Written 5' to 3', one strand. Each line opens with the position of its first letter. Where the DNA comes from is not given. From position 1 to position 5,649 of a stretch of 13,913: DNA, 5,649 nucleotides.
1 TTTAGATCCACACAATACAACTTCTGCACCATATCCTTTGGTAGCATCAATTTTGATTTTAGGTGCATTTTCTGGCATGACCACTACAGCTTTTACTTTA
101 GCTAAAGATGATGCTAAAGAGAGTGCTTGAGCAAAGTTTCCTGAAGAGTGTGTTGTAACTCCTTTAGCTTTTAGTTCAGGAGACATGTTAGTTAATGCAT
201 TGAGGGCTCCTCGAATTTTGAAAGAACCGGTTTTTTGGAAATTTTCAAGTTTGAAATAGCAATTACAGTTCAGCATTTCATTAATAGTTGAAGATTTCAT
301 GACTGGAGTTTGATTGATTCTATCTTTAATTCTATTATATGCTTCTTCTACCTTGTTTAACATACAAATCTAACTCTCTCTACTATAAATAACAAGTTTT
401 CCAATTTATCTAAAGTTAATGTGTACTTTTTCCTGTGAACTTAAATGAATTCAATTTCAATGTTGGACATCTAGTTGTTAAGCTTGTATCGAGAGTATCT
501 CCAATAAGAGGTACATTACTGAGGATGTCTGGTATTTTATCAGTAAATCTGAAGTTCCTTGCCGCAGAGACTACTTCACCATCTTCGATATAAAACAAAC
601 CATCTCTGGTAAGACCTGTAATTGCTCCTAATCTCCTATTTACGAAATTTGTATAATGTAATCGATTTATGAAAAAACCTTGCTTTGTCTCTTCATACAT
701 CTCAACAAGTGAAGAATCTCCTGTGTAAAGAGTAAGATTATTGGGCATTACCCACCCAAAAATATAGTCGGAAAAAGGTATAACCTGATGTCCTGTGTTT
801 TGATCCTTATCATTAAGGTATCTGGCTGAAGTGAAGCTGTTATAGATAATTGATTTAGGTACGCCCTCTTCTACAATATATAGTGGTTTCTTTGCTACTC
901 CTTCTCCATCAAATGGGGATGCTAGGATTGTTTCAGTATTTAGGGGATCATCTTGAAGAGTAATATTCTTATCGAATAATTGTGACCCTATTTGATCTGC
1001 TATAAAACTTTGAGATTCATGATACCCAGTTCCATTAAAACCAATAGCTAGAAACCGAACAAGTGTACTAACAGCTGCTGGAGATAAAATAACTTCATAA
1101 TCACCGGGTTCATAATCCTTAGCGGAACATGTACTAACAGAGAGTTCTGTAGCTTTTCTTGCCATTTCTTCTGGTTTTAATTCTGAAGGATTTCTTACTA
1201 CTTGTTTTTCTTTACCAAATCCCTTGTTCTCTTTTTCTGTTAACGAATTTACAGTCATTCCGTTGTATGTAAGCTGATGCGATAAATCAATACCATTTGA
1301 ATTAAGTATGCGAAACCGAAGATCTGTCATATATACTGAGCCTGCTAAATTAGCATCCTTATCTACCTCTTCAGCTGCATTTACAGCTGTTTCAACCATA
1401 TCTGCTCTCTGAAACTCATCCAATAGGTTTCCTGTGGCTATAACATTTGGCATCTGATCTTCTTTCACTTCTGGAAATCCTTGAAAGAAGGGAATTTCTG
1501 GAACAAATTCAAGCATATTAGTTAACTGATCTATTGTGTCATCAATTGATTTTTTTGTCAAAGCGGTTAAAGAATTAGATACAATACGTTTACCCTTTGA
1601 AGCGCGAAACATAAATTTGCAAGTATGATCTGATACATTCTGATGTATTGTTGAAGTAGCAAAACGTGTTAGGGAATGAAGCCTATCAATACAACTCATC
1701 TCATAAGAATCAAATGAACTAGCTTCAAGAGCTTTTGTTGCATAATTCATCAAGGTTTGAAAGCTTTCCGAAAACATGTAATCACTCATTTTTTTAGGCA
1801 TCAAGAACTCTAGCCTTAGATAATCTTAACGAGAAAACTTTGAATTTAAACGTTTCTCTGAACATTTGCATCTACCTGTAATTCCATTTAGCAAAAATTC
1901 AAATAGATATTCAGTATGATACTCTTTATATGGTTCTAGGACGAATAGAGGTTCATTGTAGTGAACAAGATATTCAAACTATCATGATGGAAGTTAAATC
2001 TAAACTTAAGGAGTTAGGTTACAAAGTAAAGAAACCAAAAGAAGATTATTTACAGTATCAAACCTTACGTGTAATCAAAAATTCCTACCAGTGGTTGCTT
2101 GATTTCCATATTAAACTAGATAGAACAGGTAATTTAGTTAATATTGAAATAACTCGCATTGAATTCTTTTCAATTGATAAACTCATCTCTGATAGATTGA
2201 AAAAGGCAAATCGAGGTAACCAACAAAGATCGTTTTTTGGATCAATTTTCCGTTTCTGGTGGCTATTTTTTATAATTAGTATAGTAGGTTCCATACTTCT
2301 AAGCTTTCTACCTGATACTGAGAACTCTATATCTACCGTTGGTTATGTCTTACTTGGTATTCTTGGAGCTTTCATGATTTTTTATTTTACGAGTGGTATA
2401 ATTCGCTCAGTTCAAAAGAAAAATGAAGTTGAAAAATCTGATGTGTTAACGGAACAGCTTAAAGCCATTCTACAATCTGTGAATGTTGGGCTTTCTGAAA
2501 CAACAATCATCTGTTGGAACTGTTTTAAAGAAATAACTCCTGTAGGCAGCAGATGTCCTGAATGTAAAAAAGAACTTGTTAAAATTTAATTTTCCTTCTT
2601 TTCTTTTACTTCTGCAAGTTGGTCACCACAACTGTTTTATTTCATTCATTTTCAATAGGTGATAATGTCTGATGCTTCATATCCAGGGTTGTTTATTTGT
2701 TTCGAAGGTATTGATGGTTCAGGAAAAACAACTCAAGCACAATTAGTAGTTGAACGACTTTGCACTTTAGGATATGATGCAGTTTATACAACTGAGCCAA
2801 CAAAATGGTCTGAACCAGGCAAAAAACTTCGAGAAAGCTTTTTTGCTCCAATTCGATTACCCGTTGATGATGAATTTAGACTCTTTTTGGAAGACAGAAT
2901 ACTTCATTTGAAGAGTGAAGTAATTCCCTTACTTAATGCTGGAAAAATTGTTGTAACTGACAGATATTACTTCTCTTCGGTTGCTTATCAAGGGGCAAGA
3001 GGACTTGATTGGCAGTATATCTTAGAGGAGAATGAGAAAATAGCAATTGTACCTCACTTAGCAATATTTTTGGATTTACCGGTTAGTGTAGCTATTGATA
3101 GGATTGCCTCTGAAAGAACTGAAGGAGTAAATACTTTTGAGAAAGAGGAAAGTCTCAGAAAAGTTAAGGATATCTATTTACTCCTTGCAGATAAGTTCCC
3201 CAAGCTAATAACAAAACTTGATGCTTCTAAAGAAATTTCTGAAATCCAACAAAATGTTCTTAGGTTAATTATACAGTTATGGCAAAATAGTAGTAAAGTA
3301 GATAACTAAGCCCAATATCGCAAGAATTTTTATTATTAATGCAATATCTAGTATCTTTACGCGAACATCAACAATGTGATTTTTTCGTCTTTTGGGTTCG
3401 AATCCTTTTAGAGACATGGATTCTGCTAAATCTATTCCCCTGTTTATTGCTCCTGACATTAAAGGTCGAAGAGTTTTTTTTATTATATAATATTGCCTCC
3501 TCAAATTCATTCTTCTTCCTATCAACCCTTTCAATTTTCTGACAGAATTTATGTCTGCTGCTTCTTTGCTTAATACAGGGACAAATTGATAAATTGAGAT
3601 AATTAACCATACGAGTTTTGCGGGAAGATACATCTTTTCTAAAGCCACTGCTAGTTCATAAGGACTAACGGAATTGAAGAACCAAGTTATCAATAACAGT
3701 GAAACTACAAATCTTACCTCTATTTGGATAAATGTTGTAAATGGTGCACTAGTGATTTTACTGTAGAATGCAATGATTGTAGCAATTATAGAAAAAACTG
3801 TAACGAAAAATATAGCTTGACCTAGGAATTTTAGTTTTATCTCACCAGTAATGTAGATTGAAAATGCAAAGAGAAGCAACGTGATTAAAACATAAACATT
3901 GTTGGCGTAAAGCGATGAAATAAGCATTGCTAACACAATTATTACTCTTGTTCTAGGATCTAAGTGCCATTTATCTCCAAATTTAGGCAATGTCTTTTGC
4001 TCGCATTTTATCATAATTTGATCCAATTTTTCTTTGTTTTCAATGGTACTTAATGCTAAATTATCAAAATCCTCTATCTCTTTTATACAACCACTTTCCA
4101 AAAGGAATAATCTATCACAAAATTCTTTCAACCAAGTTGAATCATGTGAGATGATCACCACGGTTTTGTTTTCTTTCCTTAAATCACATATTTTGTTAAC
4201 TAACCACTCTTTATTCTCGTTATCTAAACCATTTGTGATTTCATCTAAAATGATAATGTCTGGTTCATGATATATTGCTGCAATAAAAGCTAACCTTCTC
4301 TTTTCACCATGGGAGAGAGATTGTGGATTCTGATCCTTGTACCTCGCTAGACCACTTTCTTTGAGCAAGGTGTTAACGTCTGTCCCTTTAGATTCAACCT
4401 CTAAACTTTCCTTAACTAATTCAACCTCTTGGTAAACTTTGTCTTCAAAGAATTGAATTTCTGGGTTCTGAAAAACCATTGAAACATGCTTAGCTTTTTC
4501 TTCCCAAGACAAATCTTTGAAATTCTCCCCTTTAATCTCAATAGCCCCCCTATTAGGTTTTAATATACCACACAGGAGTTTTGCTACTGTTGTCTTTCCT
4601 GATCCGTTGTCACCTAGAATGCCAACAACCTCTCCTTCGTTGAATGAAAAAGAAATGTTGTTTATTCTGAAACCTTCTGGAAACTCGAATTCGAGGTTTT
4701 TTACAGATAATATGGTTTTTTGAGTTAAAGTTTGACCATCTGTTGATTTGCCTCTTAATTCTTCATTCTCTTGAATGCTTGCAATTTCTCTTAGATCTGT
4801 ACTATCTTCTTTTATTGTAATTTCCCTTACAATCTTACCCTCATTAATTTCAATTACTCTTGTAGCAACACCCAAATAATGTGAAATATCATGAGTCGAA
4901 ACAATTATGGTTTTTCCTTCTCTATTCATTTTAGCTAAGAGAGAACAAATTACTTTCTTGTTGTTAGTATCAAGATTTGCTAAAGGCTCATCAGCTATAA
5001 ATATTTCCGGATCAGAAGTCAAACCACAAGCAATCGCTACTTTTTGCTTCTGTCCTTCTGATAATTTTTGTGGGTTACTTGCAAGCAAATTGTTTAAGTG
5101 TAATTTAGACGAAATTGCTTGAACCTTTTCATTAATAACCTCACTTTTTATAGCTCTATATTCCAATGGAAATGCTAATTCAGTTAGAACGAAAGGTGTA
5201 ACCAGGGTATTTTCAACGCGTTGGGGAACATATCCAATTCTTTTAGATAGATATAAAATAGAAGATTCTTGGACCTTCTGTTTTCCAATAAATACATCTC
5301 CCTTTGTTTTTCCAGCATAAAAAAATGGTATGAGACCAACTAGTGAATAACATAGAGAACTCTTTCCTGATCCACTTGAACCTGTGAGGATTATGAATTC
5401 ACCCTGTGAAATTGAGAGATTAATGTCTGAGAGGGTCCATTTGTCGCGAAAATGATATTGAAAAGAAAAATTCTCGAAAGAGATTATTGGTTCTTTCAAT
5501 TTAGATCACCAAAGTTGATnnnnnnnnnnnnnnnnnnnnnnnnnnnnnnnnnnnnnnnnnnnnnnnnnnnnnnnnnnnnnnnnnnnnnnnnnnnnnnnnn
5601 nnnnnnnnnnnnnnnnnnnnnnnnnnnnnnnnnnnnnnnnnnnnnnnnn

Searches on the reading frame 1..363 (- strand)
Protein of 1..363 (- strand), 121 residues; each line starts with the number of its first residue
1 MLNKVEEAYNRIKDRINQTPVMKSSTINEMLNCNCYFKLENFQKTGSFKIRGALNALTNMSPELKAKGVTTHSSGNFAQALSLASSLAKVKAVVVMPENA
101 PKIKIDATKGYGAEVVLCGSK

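Call 4: search_protein_families(library=pfam, proteins=[window:1-363:-], max_evalue=0.01)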
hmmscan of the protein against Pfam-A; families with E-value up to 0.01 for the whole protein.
window:1-363:- (121 aa): 1 family
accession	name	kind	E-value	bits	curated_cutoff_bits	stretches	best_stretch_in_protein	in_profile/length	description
PF00291.31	PALP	-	9.4e-33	114.2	35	1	13-120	2-109/295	Pyridoxal-phosphate dependent enzyme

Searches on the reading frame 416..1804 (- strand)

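Call 4: search_protein_families(library=pfam, proteins=[window:416-1804:-], max_evalue=0.01)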
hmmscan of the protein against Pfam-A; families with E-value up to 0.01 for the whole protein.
window:416-1804:- (462 aa): 2 families
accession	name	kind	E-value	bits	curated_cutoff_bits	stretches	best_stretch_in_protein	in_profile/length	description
PF19289.4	PmbA_TldD_3rd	-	2.1e-42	145.2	22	1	233-458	1-220/220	PmbA/TldA metallopeptidase C-terminal domain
PF19290.4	PmbA_TldD_2nd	-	2.3e-05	25.3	20.9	1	136-223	15-106/109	PmbA/TldA metallopeptidase central domain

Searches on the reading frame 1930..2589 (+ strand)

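Call 4: search_protein_families(library=pfam, proteins=[window:1930-2589:+], max_evalue=0.01)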
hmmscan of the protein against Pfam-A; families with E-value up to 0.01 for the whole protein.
window:1930-2589:+ (219 aa): 3 families
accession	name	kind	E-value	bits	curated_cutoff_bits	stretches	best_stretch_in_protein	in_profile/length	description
PF11683.13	DUF3278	-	0.00046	20.7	26.6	1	105-194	36-125/130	Protein of unknown function (DUF3278)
PF13273.12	DUF4064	-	0.0039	17.8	32.1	0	131-195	5-70/102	Protein of unknown function (DUF4064)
PF11505.13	DUF3216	-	0.0064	17.1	25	0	7-42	55-90/91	Protein of unknown function (DUF3216)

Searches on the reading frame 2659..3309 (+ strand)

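Call 4: search_protein_families(library=pfam, proteins=[window:2659-3309:+], max_evalue=0.01)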
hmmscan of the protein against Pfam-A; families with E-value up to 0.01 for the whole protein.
window:2659-3309:+ (216 aa): 4 families
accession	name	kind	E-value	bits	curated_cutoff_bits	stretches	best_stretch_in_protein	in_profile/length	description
PF02223.23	Thymidylate_kin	-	1.2e-43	149.4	27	1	15-199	1-184/185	Thymidylate kinase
PF13238.12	AAA_18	-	0.0022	18.9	29.4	1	13-164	1-123/128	AAA domain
PF13207.12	AAA_17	-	0.0042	17.8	27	0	17-42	2-24/136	AAA domain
PF01712.25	dNK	-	0.0085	16.3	27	0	13-199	1-190/203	Deoxynucleoside kinase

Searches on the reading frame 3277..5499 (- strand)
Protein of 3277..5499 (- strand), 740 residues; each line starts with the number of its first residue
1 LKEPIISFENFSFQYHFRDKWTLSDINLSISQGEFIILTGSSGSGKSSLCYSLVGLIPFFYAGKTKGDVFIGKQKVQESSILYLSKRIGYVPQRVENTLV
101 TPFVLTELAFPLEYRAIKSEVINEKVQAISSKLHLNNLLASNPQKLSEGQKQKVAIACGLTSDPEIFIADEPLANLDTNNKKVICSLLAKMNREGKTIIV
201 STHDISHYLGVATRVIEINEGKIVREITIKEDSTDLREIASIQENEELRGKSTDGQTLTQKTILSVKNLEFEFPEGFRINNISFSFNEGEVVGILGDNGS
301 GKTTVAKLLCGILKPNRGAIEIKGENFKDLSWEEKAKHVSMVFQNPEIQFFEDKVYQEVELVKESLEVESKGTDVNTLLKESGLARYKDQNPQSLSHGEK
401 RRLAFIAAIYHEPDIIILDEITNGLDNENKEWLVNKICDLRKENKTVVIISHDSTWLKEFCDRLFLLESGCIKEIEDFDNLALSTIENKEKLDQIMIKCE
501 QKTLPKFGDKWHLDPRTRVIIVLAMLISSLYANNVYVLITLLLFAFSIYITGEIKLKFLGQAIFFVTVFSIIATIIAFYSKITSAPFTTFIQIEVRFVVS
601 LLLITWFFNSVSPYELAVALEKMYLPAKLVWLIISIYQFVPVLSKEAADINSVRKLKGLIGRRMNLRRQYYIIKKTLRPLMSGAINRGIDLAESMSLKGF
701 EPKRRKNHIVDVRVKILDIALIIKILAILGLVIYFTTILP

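Call 3: search_protein_families(library=pfam, proteins=[window:3277-5499:-], max_evalue=0.01)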
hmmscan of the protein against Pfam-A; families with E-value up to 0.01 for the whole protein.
window:3277-5499:- (740 aa): 23 families
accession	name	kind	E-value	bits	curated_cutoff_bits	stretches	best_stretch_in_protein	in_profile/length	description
PF00005.33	ABC_tran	-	1.6e-57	194.4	25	2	280-423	2-137/137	ABC transporter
PF02463.25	SMC_N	-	4.4e-16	59.4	40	2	281-462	17-206/220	RecF/RecN/SMC N terminal domain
PF02361.21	CbiQ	-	1.3e-15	58.1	25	1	512-707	7-214/216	Cobalt transport protein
PF13304.12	AAA_21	-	1.1e-14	55.7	27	1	388-453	231-299/304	AAA domain, putative AbiEii toxin, Type IV TA system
PF00004.35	AAA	-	5.6e-07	30.5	21.2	1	294-345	3-52/131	ATPase family associated with various cellular activities (AAA)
PF13238.12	AAA_18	-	9.7e-07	29.7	29.4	0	292-333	1-34/128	AAA domain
PF13401.12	AAA_22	-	3e-06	28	27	0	294-448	10-118/130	AAA domain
PF20720.3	nSTAND3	-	4.7e-06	26.8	27.2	0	288-315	16-43/155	Novel STAND NTPase 3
PF13555.12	AAA_29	-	9.1e-06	25.8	27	0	28-49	17-38/61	P-loop containing region of AAA domain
PF06414.18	Zeta_toxin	-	3.4e-05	23.8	22.3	0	295-343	22-76/199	Zeta toxin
PF13191.12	AAA_16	-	4.6e-05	24.4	32.6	0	31-50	22-41/167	AAA ATPase domain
PF13481.12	AAA_25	-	0.0001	22.4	27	0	30-54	30-54/195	AAA domain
PF13476.12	AAA_23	-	0.00014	23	27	1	264-477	8-158/201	AAA domain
PF00485.24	PRK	-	0.00028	21.2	22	0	291-331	1-42/196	Phosphoribulokinase / Uridine kinase family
PF20703.3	nSTAND1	-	0.00076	19.6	27.1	1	27-61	27-59/379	Novel STAND NTPase 1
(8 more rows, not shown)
